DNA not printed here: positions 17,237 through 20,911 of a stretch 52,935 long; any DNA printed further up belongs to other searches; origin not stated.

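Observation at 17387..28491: Permuted Wadjet/Mks-like SMC module (Toprim gene first) arrayed with a SWIM-SNF2 helicase: candidate undescribed variant of an anti-plasmid/anti-phage system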

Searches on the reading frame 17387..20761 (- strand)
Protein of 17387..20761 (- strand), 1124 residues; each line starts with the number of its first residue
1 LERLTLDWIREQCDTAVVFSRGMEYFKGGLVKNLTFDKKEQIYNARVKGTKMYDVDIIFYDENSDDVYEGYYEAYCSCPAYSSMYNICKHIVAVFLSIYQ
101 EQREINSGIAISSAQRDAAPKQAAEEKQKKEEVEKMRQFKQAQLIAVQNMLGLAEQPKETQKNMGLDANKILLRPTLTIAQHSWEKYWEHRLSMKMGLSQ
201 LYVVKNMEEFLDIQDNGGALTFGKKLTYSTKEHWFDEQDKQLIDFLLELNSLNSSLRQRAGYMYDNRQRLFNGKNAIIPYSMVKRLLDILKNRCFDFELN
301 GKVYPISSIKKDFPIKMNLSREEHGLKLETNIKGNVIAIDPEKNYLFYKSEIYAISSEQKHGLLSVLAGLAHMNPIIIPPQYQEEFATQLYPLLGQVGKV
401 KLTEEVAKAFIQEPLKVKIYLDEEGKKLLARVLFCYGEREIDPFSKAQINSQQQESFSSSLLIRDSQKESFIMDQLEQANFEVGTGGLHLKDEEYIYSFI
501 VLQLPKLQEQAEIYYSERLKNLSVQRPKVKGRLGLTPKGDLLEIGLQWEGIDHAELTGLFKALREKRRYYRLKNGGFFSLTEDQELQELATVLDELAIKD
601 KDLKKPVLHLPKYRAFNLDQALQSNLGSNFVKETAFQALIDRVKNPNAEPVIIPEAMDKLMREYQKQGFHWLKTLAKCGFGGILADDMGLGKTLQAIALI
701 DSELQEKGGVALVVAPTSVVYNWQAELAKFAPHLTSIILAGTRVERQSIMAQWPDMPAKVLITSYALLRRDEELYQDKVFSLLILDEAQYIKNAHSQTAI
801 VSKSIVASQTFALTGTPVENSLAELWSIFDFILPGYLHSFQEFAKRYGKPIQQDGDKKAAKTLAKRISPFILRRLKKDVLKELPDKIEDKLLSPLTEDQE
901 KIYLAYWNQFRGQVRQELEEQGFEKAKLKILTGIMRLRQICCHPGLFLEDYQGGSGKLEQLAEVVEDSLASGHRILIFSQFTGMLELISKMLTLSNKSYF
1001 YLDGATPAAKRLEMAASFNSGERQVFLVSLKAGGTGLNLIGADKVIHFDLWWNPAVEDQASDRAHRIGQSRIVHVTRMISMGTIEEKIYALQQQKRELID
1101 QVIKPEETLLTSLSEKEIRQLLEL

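Call 3: search_protein_families(library=pfam, proteins=[window:17387-20761:-], max_evalue=0.01)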
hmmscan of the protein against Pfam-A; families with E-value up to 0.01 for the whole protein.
window:17387-20761:- (1124 aa): 5 families
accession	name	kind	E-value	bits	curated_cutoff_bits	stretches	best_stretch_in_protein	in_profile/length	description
PF08455.15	SNF2_assoc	-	2.7e-90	303.5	27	1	274-654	1-373/373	Bacterial SNF2 helicase associated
PF00176.29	SNF2-rel_dom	-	2.2e-67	227.6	24.9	1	664-946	1-290/290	SNF2-related domain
PF00271.37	Helicase_C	-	3.1e-25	89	23.5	1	957-1068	2-110/110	Helicase conserved C-terminal domain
PF04851.21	ResIII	-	3.2e-09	37.3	22.5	1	661-818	4-163/164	Type III restriction enzyme, res subunit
PF04434.22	SWIM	-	7.2e-07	29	19.6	1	73-98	12-37/38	SWIM zinc finger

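Call 4: search_protein_families(library=padloc, proteins=[window:17387-20761:-], max_evalue=0.01)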
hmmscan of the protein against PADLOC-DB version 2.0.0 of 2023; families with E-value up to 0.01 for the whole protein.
window:17387-20761:- (1124 aa): 40 families (the best 25 are shown)
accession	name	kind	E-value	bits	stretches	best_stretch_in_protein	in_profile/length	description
PDLC02842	DpdE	-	9.8e-139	462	1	562-1120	604-1169/1176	DpdE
PDLC02849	DpdE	-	2.6e-125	417.6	1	542-1117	291-846/857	DpdE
PDLC02850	DpdE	-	5.1e-119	397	2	554-1107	706-1246/1282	DpdE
PDLC02845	DpdE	-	3.6e-116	387.4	1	651-1104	834-1274/1293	DpdE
PDLC00633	ZorD1|ZorD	-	1.1e-109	365.9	1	635-1117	419-897/908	"SWI2/SNF2 helicase, Mrr-like nuclease"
PDLC02851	DpdE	-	1.3e-100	335.7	1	637-1123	578-1055/1055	DpdE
PDLC00631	ZorD1|ZorD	-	3.1e-88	294.7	1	661-1108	442-915/1071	"SWI2/SNF2 helicase, Mrr-like nuclease"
PDLC00629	ZorD1|ZorD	-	1.4e-87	292.7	1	647-1107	469-959/1012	"SWI2/SNF2 helicase, Mrr-like nuclease"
PDLC00632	ZorD1|ZorD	-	5.3e-84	280.9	1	640-1112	571-1089/1101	"SWI2/SNF2 helicase, Mrr-like nuclease"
PDLC00634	ZorD1|ZorD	-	3.8e-83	277.9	1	638-1107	472-973/1208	"SWI2/SNF2 helicase, Mrr-like nuclease"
PDLC02848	DpdE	-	6.3e-70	234.2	1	554-989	258-680/856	DpdE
PDLC00627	ZorD1|ZorD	-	1.5e-60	203.2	2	755-1108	604-994/1006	"SWI2/SNF2 helicase, Mrr-like nuclease"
PDLC00628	ZorD1|ZorD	-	5.2e-58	194.6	1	641-1104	493-966/1171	"SWI2/SNF2 helicase, Mrr-like nuclease"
PDLC02854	DpdE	-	4.9e-56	188.2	1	648-1101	566-1060/1083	DpdE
PDLC02627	DrmD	-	3.7e-41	139.1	1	657-1102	300-697/748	DrmD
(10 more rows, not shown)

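Call 11: search_protein_families(library=ncbifam, proteins=[window:17387-20761:-], max_evalue=0.001)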
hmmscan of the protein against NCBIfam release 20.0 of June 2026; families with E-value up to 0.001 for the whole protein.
window:17387-20761:- (1124 aa): 12 families
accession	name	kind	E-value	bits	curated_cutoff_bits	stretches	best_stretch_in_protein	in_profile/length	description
NF053675.1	pilus_reg_Snf2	equivalog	1.2e-192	642.7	1100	1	21-1123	12-1027/1029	pilus expression-regulating Snf2 family helicase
NF058637.1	helic_SCO1167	equivalog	1.7e-137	459.9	1200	1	632-1124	440-931/932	SCO1167/SCO6262 family helicase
NF041790.1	anti-phage_ZorD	equivalog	1.1e-69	235.4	1500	1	651-1076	570-1033/1035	type I Zorya anti-phage system protein ZorD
NF038318.1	DISARM_DrmD_b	equivalog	9e-29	100.2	950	2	681-881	49-247/868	DISARM system SNF2-like helicase DrmD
NF042964.1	phospholipD_antiphage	equivalog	3.6e-18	65.3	1100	2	976-1095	687-818/895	phospholipase D-like domain-containing anti-phage protein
NF038317.1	DISARM_DrmD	equivalog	9.5e-18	63.9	610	2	683-797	128-256/1021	DISARM system SNF2-like helicase DrmD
NF041062.1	DpdE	equivalog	1.9e-17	62.6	500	2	683-829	174-309/1048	protein DpdE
NF003426.0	PRK04914.1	equivalog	1e-12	47.1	576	1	683-797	174-291/959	RNA polymerase-associated protein RapA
NF058636.1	helic_sll1366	equivalog_domain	8.5e-11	41.2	550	1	630-692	526-589/589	sll1366 family intein-prone helicase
NF010337.0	PRK13766.1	equivalog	4.3e-06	25.1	610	0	688-792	39-145/781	Hef nuclease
NF045503.1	repair_heli_XPB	equivalog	2e-05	23.3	610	0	958-1032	406-472/548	DNA repair helicase XPB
NF002340.1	PRK01297.1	equivalog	0.00029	19.8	564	1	957-1070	236-340/372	ATP-dependent RNA helicase RhlB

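Call 21: find_homologous_proteins(query=window:17387-20761:-, max_evalue=1e-20)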
Query window:17387-20761:- (1124 aa): 103 proteins with E <= 1e-20 among 8000 candidates.
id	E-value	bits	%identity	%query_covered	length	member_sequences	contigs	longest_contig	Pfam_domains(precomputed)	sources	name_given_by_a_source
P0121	0.0e+0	2519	100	100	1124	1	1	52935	PF00176.30,PF00271.38,PF08455.16,PF04434.23,PF04851.22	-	-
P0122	2.0e-267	908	41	98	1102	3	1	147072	PF00176.30,PF00271.38,PF08455.16,PF04434.23,PF04851.22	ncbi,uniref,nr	ncbi:DEAD/DEAH box helicase [Dehalobacterium formicoaceticum]|uniref:DEAD/DEAH box helicase n=1 Tax=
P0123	3.3e-253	861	39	100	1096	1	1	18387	PF00176.30,PF00271.38,PF08455.16,PF04434.23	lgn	-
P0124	2.7e-248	845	41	99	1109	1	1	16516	PF00176.30,PF00271.38,PF08455.16,PF04434.23,PF04851.22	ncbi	-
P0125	4.3e-242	825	40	98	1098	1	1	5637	PF00176.30,PF00271.38,PF08455.16,PF04434.23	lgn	-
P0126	6.4e-241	821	39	99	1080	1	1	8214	PF00176.30,PF00271.38,PF08455.16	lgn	-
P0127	4.0e-239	815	39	98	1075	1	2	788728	PF00176.30,PF00271.38,PF08455.16,PF04851.22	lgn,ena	-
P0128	5.7e-237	808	39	98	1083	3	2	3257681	PF00176.30,PF00271.38,PF08455.16,PF04851.22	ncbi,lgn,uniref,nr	ncbi:DEAD/DEAH box helicase [Serpentinicella alkaliphila]|uniref:SNF2 family DNA or RNA helicase n=1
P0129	1.7e-232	793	39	100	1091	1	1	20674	PF00270.36,PF00176.30,PF00271.38,PF08455.16,PF04434.23,PF04851.22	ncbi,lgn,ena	-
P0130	1.1e-224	767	40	99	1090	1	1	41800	PF00176.30,PF00271.38,PF08455.16,PF04851.22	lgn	-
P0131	2.0e-214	733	37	94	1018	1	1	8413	PF00176.30,PF00271.38,PF08455.16,PF04434.23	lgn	-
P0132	4.1e-211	722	38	98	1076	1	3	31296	PF00270.36,PF00176.30,PF00271.38,PF08455.16,PF04851.22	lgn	-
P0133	4.4e-201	689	37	99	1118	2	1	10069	PF00270.36,PF00176.30,PF00271.38,PF08455.16,PF04434.23,PF04851.22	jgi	jgi:SNF2 family DNA or RNA helicase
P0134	7.9e-197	675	38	99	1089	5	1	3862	PF00270.36,PF00176.30,PF00271.38,PF08455.16,PF04851.22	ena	-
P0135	1.5e-196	674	36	99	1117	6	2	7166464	PF00270.36,PF00176.30,PF00271.38,PF08455.16,PF04434.23,PF04851.22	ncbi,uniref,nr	ncbi:DEAD/DEAH box helicase [Paenibacillus graminis]|uniref:Helicase SNF n=1 Tax=Paenibacillus grami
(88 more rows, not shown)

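Call 22: find_encoding_contigs(protein=P0122, flank=10000, max_places=2)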
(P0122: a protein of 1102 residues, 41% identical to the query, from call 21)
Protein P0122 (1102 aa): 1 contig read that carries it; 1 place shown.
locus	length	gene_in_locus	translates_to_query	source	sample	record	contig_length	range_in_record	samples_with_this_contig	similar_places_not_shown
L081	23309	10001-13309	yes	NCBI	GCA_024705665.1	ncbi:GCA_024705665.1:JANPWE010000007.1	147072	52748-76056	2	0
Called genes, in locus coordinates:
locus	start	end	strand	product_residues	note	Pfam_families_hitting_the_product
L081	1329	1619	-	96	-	-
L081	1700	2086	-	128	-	-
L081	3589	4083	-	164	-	PF27000:PH_gly_zipper, PF09851:SHOCT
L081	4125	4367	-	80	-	PF14471:DUF4428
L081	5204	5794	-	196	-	PF01797:Y1_Tnp (weak)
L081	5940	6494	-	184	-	-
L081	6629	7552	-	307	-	PF16138:DUF4846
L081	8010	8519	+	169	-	PF19848:DUF6323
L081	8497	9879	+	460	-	PF19677:DUF6179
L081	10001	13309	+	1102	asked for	PF04434:SWIM (weak), PF08455:SNF2_assoc, PF00176:SNF2-rel_dom, PF04851:ResIII, PF00271:Helicase_C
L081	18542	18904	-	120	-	PF13749:HATPase_c_4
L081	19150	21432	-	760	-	PF13174:TPR_6 (faint), PF13176:TPR_7 (faint), PF13181:TPR_8 (faint), PF13428:TPR_14 (faint), PF13424:TPR_12 (weak), PF09976:TPR_21 (weak), PF00515:TPR_1 (weak), PF07719:TPR_2 (weak), +4 more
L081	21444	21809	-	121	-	-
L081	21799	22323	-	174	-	PF04542:Sigma70_r2, PF08281:Sigma70_r4_2, PF04545:Sigma70_r4 (weak)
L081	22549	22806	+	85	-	-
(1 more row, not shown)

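Call 23: find_encoding_contigs(protein=P0128, flank=10000, max_places=2)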
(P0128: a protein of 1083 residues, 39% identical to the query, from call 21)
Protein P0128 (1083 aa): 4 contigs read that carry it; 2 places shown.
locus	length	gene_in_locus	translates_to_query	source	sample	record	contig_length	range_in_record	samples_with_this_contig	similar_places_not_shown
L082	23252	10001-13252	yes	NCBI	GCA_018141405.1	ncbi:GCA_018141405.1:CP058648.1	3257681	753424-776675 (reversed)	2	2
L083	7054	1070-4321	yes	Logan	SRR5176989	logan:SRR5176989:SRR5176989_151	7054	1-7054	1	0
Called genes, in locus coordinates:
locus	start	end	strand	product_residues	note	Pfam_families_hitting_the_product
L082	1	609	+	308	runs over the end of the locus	-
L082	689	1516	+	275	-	PF01784:DUF34_NIF3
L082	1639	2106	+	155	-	PF04892:VanZ-LLP1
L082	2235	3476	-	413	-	PF25917:BSH_RND (weak), PF25973:BSH_CzcB, PF25984:BSH_YknX (weak), PF25967:RND-MFP_C (weak), PF25975:CzcB_C, PF25989:YknX_C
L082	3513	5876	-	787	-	PF02687:FtsX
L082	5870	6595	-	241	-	PF00005:ABC_tran, PF02463:SMC_N (faint), PF13304:AAA_21 (faint)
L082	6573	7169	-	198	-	PF00440:TetR_N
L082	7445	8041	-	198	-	-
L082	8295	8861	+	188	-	PF04542:Sigma70_r2 (weak), PF04545:Sigma70_r4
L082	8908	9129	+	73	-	PF07872:DUF1659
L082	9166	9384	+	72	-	PF11148:DUF2922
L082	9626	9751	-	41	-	PF04014:MazE_antitoxin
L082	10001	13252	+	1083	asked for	PF08455:SNF2_assoc, PF00176:SNF2-rel_dom, PF04851:ResIII, PF00271:Helicase_C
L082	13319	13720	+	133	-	PF00334:NDK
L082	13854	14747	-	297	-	-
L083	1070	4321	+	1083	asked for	PF08455:SNF2_assoc, PF00176:SNF2-rel_dom, PF04851:ResIII, PF00271:Helicase_C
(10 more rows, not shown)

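Call 24: find_encoding_contigs(protein=P0127, flank=10000, max_places=2)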
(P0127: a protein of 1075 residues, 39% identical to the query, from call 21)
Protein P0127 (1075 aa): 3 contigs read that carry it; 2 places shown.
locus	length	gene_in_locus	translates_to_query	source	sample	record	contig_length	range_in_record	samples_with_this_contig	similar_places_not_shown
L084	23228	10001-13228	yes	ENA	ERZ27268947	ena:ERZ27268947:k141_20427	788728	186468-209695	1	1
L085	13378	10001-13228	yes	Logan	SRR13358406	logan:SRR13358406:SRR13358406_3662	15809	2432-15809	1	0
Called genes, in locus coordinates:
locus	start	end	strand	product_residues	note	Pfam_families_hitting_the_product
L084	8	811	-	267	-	-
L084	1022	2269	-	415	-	PF00437:T2SSE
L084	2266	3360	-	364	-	-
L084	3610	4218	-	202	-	PF07238:PilZ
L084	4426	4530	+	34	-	-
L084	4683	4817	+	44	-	-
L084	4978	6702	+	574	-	PF01841:Transglut_core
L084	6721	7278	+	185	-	PF03352:Adenine_glyco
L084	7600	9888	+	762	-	PF00580:UvrD-helicase, PF13245:AAA_19, PF13361:UvrD_C (weak), PF13538:UvrD_C_2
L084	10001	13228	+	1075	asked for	PF08455:SNF2_assoc, PF00176:SNF2-rel_dom, PF04851:ResIII (weak), PF00271:Helicase_C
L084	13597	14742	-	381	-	PF12679:ABC2_membrane_2, PF12698:ABC2_membrane_3, PF01061:ABC2_membrane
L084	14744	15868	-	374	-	PF12679:ABC2_membrane_2, PF12698:ABC2_membrane_3, PF01061:ABC2_membrane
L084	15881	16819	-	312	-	PF00005:ABC_tran, PF13304:AAA_21 (weak)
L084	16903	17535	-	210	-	PF00072:Response_reg, PF00196:GerE, PF08281:Sigma70_r4_2 (weak), PF13384:HTH_23 (weak)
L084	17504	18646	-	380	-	PF07730:HisKA_3, PF02518:HATPase_c (faint)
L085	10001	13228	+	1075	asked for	PF08455:SNF2_assoc, PF00176:SNF2-rel_dom, PF04851:ResIII (weak), PF00271:Helicase_C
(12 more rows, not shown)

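Call 82: find_encoding_contigs(protein=P0124, flank=10000, max_places=1)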
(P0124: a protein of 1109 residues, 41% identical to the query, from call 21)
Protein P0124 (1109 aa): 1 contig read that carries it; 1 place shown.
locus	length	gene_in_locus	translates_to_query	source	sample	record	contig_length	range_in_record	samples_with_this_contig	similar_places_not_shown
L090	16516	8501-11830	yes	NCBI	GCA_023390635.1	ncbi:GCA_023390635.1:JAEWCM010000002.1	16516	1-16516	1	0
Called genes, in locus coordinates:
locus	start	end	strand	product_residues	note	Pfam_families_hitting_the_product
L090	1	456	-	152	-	?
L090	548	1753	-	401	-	PF03916:NrfD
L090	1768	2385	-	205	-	PF13237:Fer4_10 (weak), PF12838:Fer4_7, PF13237:Fer4_10, PF13247:Fer4_11, PF13187:Fer4_9 (weak), PF00037:Fer4 (weak), PF12797:Fer4_2 (weak), PF12838:Fer4_7 (weak), +5 more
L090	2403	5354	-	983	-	PF10518:TAT_signal (weak), PF04879:Molybdop_Fe4S4, PF00384:Molybdopterin, PF01568:Molydop_binding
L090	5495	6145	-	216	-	PF00072:Response_reg, PF00196:GerE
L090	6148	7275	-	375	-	PF07730:HisKA_3, PF13581:HATPase_c_2 (weak), PF02518:HATPase_c, PF13589:HATPase_c_3 (faint)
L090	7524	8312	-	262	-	PF00756:Esterase, PF00326:Peptidase_S9 (weak)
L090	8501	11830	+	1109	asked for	PF04434:SWIM (faint), PF08455:SNF2_assoc, PF00176:SNF2-rel_dom, PF04851:ResIII (weak), PF00271:Helicase_C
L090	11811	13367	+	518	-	PF02463:SMC_N (faint), PF00005:ABC_tran, PF13304:AAA_21 (faint), PF12848:ABC_tran_Xtn, PF00005:ABC_tran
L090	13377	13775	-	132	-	PF00903:Glyoxalase (weak), PF06983:3-dmu-9_3-mt (weak)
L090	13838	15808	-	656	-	PF00005:ABC_tran, PF02463:SMC_N (faint), PF01926:MMR_HSR1 (faint), PF13304:AAA_21 (faint), PF13521:AAA_28 (faint), PF12848:ABC_tran_Xtn, PF00005:ABC_tran, PF16326:ABC_tran_CTD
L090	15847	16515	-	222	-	?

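Call 83: find_encoding_contigs(protein=P0123, flank=10000, max_places=1)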
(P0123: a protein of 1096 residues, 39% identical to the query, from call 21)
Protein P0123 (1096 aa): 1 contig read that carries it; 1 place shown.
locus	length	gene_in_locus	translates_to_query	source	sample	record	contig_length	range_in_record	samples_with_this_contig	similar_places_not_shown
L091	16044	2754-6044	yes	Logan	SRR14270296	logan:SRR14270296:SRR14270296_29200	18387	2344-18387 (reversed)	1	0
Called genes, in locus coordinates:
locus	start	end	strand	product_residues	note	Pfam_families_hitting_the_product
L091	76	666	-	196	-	PF14014:DUF4230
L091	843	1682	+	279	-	PF00753:Lactamase_B, PF23023:Anti-Pycsar_Apyc1 (weak), PF12706:Lactamase_B_2 (faint)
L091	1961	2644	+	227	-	PF20582:UPF0758_N, PF04002:RadC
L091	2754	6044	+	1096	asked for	PF04434:SWIM (weak), PF08455:SNF2_assoc, PF00176:SNF2-rel_dom, PF00271:Helicase_C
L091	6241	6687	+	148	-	-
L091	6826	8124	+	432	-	PF03447:NAD_binding_3, PF00742:Homoserine_dh, PF01842:ACT, PF22629:ACT_AHAS_ss (weak)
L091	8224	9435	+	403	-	PF01676:Metalloenzyme, PF10143:PhosphMutase, PF01663:Phosphodiest (faint)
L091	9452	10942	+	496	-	PF14821:Thr_synth_N, PF00291:PALP, PF24857:THR4_C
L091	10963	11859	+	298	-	PF00288:GHMP_kinases_N, PF08544:GHMP_kinases_C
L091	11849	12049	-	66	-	-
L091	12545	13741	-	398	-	PF03845:Spore_permease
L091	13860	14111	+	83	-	-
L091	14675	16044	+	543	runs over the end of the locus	PF13205:Big_5, PF22352:K319L-like_PKD (weak)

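Call 84: find_encoding_contigs(protein=P0130, flank=10000, max_places=1)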
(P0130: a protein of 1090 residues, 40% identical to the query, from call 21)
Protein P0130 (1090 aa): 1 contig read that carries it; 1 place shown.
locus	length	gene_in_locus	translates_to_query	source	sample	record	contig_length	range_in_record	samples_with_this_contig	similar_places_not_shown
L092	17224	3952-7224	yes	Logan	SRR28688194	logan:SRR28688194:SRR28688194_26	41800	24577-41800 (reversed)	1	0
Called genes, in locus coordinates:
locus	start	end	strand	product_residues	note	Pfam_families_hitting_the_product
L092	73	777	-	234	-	PF02308:MgtC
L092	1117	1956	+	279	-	PF06103:DUF948 (faint), PF00015:MCPsignal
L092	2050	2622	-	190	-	PF00990:GGDEF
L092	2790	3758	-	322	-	PF13280:WYL, PF25583:WCX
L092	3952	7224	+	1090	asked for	PF08455:SNF2_assoc, PF00176:SNF2-rel_dom, PF04851:ResIII, PF00271:Helicase_C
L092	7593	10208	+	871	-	PF00171:Aldedh, PF00465:Fe-ADH, PF13685:Fe-ADH_2, PF25137:ADH_Fe_C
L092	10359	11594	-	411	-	PF00390:malic, PF00208:ELFV_dehydrog (faint), PF03949:Malic_M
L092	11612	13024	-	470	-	PF00206:Lyase_1, PF10415:FumaraseC_C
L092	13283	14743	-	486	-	PF00083:Sugar_tr, PF06609:TRI12, PF07690:MFS_1, PF13347:MFS_2 (weak)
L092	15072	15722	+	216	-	PF03006:HlyIII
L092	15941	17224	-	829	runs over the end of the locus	PF14903:WG_beta_rep, PF11738:DUF3298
